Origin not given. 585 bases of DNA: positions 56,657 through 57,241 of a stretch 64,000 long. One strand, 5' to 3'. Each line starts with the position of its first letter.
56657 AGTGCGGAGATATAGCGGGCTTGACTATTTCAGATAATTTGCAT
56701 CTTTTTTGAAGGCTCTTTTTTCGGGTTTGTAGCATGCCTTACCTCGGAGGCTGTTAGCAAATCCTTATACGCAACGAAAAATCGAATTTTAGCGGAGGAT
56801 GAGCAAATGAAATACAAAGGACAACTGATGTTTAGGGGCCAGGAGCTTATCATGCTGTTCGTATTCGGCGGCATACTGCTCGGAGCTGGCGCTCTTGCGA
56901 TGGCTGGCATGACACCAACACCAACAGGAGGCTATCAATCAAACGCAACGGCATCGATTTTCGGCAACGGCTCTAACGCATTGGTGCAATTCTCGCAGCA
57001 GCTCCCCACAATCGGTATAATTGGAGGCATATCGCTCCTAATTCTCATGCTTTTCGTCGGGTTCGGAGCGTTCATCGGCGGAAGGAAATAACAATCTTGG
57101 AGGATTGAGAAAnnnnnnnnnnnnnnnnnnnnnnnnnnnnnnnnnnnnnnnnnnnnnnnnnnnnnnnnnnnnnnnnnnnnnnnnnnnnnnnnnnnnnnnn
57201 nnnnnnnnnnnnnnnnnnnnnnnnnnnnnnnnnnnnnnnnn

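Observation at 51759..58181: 6.4-kb integrative element in tRNA-Thr(GGU), largely unrecognisable beyond integrase and RHH regulators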

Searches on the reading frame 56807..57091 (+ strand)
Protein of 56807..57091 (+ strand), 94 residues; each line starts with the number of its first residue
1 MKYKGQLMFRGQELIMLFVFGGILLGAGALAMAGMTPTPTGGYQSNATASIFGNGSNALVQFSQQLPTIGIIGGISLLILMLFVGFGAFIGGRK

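Call 6: search_protein_families(library=pfam, max_evalue=0.1, proteins=[window:56807-57091:+])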
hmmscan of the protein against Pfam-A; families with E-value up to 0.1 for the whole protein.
window:56807-57091:+ (94 aa): 0 families

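Call 7: search_protein_families(library=phrogs, max_evalue=0.1, proteins=[window:56807-57091:+])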
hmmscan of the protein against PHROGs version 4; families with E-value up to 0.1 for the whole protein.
window:56807-57091:+ (94 aa): 0 families

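Call 39: find_related_loci(query=window:56807-57091:+, collection=viral_contigs, flank=10000)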
Query window:56807-57091:+ (94 aa) in viral_contigs; peptide patterns used: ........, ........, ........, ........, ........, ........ (x = any residue, [..] = any of these).
13 stretches matched a pattern, but none encodes a relative of the query by tblastn (E <= 1e-3).

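Call 40: search_protein_families(library=pfam, max_evalue=1, proteins=[window:56807-57091:+])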
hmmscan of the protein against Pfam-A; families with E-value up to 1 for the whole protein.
window:56807-57091:+ (94 aa): 0 families

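Call 42: find_homologous_proteins(query=window:56807-57091:+, max_evalue=0.01)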
Query window:56807-57091:+ (94 aa): 17 proteins with E <= 0.01 among 95 candidates.
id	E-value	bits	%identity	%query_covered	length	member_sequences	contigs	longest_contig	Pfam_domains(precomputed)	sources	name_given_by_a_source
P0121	2.1e-50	186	100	100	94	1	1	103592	-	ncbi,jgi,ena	ncbi:MAG: hypothetical protein WC861_01150 [Candidatus Micrarchaeia archaeon]|jgi:hypothetical prote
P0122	1.0e-38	149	82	100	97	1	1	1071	-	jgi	-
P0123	1.5e-32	129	69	100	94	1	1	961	-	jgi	jgi:hypothetical protein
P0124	2.6e-32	129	71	100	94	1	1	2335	-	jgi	jgi:hypothetical protein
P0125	4.5e-30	121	74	93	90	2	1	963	-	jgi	jgi:hypothetical protein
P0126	1.2e-29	120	71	93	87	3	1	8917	-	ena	-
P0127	2.0e-29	119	70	100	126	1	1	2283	-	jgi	jgi:hypothetical protein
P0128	4.9e-27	112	69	100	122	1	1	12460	-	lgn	-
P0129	2.0e-26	110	67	100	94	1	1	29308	-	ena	-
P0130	6.2e-26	108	68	100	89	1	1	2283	-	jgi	jgi:hypothetical protein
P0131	1.6e-24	104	66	100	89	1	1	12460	-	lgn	-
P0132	1.9e-24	103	65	100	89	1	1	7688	-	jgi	jgi:hypothetical protein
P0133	6.5e-24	102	59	100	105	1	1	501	-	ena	-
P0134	3.3e-23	99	65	100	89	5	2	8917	-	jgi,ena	-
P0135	4.9e-23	99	52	100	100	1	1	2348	-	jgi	-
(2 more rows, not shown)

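Call 45: find_encoding_contigs(protein=P0128, flank=10000, max_places=3)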
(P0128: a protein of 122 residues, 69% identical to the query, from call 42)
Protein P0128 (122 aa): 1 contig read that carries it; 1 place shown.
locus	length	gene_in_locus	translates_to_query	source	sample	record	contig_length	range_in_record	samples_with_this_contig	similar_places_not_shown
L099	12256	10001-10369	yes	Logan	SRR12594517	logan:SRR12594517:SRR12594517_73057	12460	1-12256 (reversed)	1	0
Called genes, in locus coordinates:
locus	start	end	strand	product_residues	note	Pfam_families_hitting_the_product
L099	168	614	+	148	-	-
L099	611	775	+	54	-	-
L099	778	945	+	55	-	-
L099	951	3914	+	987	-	-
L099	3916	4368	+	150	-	-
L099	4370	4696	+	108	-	-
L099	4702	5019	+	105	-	-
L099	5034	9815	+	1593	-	PF05048:NosD (faint), PF13229:Beta_helix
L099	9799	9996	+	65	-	-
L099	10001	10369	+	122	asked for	-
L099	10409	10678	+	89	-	-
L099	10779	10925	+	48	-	-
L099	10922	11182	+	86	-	-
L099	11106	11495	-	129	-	-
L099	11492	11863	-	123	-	-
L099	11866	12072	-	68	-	-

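Call 46: find_encoding_contigs(protein=P0129, flank=10000, max_places=3)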
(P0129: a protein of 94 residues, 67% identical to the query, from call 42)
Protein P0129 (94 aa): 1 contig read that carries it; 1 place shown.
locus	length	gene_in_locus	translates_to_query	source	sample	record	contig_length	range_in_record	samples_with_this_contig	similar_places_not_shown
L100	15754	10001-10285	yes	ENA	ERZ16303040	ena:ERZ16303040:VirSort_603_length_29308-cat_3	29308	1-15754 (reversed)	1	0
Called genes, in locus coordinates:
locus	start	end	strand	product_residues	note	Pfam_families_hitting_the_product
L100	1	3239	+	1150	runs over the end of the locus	PF10102:DUF2341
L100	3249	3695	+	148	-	-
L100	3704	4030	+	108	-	-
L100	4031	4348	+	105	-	-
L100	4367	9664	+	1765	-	PF05048:NosD, PF13229:Beta_helix, PF05048:NosD (weak), PF13229:Beta_helix (weak)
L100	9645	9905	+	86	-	-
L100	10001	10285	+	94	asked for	-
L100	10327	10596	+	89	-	-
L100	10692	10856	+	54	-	-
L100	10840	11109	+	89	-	-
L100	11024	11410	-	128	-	-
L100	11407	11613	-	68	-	-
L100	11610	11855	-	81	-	-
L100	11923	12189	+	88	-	-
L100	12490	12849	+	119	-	-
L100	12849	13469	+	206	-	-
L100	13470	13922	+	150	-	-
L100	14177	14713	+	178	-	-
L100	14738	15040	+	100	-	-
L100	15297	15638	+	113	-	-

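Call 47: find_encoding_contigs(protein=P0126, flank=10000, max_places=3)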
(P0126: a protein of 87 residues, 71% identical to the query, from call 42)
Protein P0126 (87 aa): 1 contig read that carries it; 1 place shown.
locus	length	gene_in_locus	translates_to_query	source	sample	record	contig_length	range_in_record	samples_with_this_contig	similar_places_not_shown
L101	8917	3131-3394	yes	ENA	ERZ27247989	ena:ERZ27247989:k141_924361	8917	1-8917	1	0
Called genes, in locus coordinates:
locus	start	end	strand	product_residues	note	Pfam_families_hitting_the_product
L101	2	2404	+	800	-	?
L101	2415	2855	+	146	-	-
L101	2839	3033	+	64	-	-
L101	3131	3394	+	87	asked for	-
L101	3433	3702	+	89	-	-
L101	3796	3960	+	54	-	-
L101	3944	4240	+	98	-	-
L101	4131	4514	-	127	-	-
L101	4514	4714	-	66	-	-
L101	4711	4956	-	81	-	-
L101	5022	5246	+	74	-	-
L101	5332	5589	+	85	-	-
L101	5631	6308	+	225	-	-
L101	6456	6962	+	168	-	-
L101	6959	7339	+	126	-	-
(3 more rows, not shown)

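Call 48: find_encoding_contigs(protein=P0132, flank=10000, max_places=3)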
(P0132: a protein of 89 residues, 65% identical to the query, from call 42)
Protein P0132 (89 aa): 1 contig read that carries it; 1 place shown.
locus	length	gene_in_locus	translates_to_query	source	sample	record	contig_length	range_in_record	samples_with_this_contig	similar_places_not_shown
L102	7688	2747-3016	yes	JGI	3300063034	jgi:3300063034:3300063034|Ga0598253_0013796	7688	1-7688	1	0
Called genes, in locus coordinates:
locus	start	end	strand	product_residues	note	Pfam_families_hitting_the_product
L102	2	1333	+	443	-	?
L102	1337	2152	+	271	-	-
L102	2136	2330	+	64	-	-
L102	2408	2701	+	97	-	-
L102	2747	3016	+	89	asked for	-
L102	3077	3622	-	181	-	-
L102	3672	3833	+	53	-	-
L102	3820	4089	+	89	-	-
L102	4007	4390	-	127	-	-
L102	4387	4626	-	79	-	-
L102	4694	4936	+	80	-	-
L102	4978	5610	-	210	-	-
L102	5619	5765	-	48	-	-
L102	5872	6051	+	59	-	-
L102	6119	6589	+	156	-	-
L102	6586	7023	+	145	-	-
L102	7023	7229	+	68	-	-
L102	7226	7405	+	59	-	-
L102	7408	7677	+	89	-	-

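Call 52: search_solved_structures(query=A3, max_evalue=10, show_alignments=3)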
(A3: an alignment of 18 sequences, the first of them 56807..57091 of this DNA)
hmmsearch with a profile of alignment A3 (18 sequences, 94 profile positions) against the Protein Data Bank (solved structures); distinct sequences matched with E-value up to 10: 0.

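Call 66: search_protein_families(library=phrogs, alignment_id=A3, max_evalue=10)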
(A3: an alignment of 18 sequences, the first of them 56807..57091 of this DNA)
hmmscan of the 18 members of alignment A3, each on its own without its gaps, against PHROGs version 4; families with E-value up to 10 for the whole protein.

A. member 1, window:56807-57091:+ (94 aa): 2 families
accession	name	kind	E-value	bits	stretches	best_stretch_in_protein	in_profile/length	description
phrog_27816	-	unknown function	0.52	11.6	1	44-76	36-68/121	-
phrog_13280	-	unknown function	0.66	10.9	1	1-45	1-44/67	-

B. families by the number of members that match (of 18 scanned): 11 families
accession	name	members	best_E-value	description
phrog_13280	-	6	0.0063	-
phrog_36393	-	5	0.15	-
phrog_2374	-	3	0.32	-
phrog_26072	-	3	3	-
phrog_3528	-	2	0.15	-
phrog_8911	-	1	0.13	-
phrog_10002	-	1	0.15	-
phrog_3363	-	1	0.48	-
phrog_27816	-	1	0.52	-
phrog_27401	-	1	3.6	-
phrog_2877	-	1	9.6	holin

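Call 68: predict_structure(alignment_id=A3)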
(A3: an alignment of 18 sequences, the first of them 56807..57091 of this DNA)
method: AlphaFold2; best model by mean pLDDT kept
length: 94 residues; sequences in the alignment: 18
mean_pLDDT: 68.0   pTM: 0.32
mean pLDDT of the five models: 68.0, 64.6, 64.0, 63.6, 62.5
residues with pLDDT >= 90: 0; 70-90: 46; 50-70: 37; < 50: 11
segments of 3 or more residues with pLDDT < 50: 38-46
pLDDT, mean of each block of 10 residues (from residue 1): 59 78 79 57 47 56 69 84 83 67
secondary structure, 60 per line:
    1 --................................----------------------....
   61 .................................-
elements in order: H3-34 H57-93

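Call 71: search_protein_families(library=pfam, max_evalue=0.01, proteins=[L100:3249-3695:+, L100:3704-4030:+, L100:4031-4348:+, L100:11024-11410:-, L100:11610-11855:-, L100:12490-12849:+, L100:12849-13469:+, L100:13470-13922:+, L100:14177-14713:+, L100:15297-15638:+])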
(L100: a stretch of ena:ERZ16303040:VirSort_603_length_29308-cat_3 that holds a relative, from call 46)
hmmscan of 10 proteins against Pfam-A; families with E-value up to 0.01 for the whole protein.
L100:3249-3695:+ (148 aa): 0 families

L100:3704-4030:+ (108 aa): 0 families

L100:4031-4348:+ (105 aa): 0 families

L100:11024-11410:- (128 aa): 0 families

L100:11610-11855:- (81 aa): 0 families

L100:12490-12849:+ (119 aa): 0 families

L100:12849-13469:+ (206 aa): 0 families

L100:13470-13922:+ (150 aa): 0 families

L100:14177-14713:+ (178 aa): 0 families

L100:15297-15638:+ (113 aa): 0 families

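Call 72: search_protein_families(library=phrogs, max_evalue=0.01, proteins=[L100:3249-3695:+, L100:3704-4030:+, L100:4031-4348:+, L100:11024-11410:-, L100:11610-11855:-, L100:12490-12849:+, L100:12849-13469:+, L100:13470-13922:+, L100:14177-14713:+, L100:15297-15638:+])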
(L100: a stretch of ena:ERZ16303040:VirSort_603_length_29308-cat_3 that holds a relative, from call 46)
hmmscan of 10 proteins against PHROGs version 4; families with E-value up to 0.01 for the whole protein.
L100:3249-3695:+ (148 aa): 0 families

L100:3704-4030:+ (108 aa): 0 families

L100:4031-4348:+ (105 aa): 0 families

L100:11024-11410:- (128 aa): 0 families

L100:11610-11855:- (81 aa): 0 families

L100:12490-12849:+ (119 aa): 0 families

L100:12849-13469:+ (206 aa): 0 families

L100:13470-13922:+ (150 aa): 0 families

L100:14177-14713:+ (178 aa): 0 families

L100:15297-15638:+ (113 aa): 0 families

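Call 74: fold_search(model_id=the predicted structure, library=viral)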
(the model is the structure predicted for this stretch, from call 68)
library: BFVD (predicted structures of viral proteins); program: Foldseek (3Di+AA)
matches with E <= 10: 2; with E <= 0.001: 0
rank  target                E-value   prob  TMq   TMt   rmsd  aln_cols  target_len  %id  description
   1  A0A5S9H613            7.9e+00  0.02  0.31  0.26  11.7        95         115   22  (no name in the UniProt tables at hand)
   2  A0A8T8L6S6            8.6e+00  0.02  0.25  0.23  14.0        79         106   14  (no name in the UniProt tables at hand)

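Call 77: fold_search(model_id=the predicted structure, library=pdb)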
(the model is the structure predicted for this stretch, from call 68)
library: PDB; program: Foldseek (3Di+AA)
matches with E <= 10: 0; with E <= 0.001: 0
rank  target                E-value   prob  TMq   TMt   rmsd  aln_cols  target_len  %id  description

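Call 80: find_related_loci(query=A3, collection=genome_contigs, flank=10000)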
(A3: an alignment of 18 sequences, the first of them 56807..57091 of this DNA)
Query A3 (94 aa) in genome_contigs; peptide patterns used: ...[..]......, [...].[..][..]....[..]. (x = any residue, [..] = any of these).
67 stretches matched a pattern, but none encodes a relative of the query by tblastn (E <= 1e-3).

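Call 81: find_related_loci(query=A3, collection=viral_contigs, flank=10000)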
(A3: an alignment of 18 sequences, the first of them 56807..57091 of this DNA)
Query A3 (94 aa) in viral_contigs; peptide patterns used: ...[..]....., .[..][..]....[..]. (x = any residue, [..] = any of these).
22 stretches matched a pattern, but none encodes a relative of the query by tblastn (E <= 1e-3).

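Call 90: search_protein_families(library=ncbifam, max_evalue=0.01, proteins=[window:56807-57091:+])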
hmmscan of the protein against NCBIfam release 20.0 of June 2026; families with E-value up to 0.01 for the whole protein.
window:56807-57091:+ (94 aa): 0 families

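Call 94: find_encoding_contigs(protein=P0124, flank=5000, max_places=3)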
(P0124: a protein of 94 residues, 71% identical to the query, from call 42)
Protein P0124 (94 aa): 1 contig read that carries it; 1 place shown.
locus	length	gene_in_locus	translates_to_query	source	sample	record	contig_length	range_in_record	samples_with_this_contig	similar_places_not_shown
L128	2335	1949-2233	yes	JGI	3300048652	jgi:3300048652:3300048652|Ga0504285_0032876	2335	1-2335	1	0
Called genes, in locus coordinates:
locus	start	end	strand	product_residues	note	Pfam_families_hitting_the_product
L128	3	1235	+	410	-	?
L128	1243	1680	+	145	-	-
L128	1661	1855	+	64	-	-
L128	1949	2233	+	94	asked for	-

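Call 97: search_protein_representatives(alignment_id=A3)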
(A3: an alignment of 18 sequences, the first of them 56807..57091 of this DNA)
Query: 18 sequences, 94 profile positions. Proteins with E-value up to 0.001 (for the whole library): 85; up to 1e-10: 9; up to 1e-30: 2. The best 85 are listed.
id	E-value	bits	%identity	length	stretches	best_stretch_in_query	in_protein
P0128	1.3e-40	153.5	-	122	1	1-94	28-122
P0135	3.5e-39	148.9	-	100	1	1-94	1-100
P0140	6.4e-20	87.2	-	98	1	2-91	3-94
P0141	1.6e-18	82.7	-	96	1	7-94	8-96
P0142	2.9e-18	81.9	-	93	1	2-90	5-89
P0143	7.2e-15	71.0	-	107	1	4-93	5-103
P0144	5.9e-13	64.9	-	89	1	3-86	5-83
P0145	2.5e-12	62.8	-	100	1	3-87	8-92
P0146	1.0e-10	57.7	-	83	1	8-86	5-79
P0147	2.3e-10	56.6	-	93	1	14-87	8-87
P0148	9.8e-10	54.5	-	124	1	2-92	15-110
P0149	2.8e-09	53.1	-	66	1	3-67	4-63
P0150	3.3e-09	52.8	-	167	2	37-91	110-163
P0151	6.1e-09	52.0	-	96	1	1-88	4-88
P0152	7.1e-09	51.8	-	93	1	12-87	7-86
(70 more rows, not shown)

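Call 100: search_protein_families(library=phrogs, alignment_id=A6, max_evalue=0.01)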
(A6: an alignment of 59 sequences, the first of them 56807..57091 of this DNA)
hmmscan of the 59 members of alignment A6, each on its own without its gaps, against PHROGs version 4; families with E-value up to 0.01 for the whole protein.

A. member 1, window:56807-57091:+ (94 aa): 0 families

B. families by the number of members that match (of 59 scanned): 7 families
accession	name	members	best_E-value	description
phrog_28873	-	2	0.0018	-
phrog_16261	-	1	0.0018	virion structural protein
phrog_7106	-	1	0.0038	major head protein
phrog_17783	-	1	0.0046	-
phrog_29671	-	1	0.0047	-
phrog_2877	-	1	0.0063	holin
phrog_23961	-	1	0.0066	endonuclease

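Call 101: search_protein_families(library=pfam, alignment_id=A6, max_evalue=0.05)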
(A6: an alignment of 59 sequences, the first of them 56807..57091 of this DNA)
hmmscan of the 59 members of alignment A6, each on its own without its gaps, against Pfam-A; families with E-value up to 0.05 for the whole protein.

A. member 1, window:56807-57091:+ (94 aa): 0 families

B. families by the number of members that match (of 59 scanned): 30 families (the first 25 are shown)
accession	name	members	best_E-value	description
PF13273.12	DUF4064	3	0.0095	Protein of unknown function (DUF4064)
PF23997.1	DUF7315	2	0.0084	Domain of unknown function (DUF7315)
PF04893.22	Yip1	1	0.00013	Yip1 domain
PF04888.17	SseC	1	0.0025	Secretion system effector C (SseC) like family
PF20990.2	DUF2207_C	1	0.0029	Predicted membrane protein (DUF2207) C-terminal domain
PF05197.18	TRIC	1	0.0066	TRIC channel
PF03729.18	DUF308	1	0.0079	Short repeat of unknown function (DUF308)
PF15345.11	TMEM51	1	0.0084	Transmembrane protein 51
PF13347.12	MFS_2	1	0.01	MFS/sugar transport protein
PF19597.4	TrbL_4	1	0.014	Conjugal transfer protein TrbL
PF17319.7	DUF5362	1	0.014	Family of unknown function (DUF5362)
PF04956.18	TrbC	1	0.018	TrbC/VIRB2 pilin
PF04186.18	FxsA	1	0.018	FxsA cytoplasmic membrane protein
PF05545.16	FixQ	1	0.018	Cbb3-type cytochrome oxidase component FixQ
PF11139.14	SfLAP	1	0.019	Sap, sulfolipid-1-addressing protein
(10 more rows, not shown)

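Call 102: find_encoding_contigs(protein=P0122, flank=5000, max_places=4)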
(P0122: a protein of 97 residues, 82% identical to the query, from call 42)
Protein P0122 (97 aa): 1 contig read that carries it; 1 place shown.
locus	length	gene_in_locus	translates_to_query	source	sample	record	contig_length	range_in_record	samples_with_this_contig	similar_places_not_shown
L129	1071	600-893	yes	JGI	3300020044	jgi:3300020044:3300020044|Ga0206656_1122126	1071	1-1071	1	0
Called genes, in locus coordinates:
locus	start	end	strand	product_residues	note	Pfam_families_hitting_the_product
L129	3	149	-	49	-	?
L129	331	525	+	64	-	-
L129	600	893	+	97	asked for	-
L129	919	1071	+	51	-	?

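Call 103: find_encoding_contigs(protein=P0127, flank=5000, max_places=4)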
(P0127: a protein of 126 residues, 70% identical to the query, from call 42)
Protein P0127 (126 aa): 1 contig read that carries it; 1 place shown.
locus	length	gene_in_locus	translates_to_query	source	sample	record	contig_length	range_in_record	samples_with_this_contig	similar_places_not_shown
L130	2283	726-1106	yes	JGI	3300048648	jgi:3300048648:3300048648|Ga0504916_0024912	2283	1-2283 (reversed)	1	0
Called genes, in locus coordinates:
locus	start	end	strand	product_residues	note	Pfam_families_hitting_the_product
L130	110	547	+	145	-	-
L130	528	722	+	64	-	-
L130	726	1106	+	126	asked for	-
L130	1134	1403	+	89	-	-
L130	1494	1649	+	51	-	-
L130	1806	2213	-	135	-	-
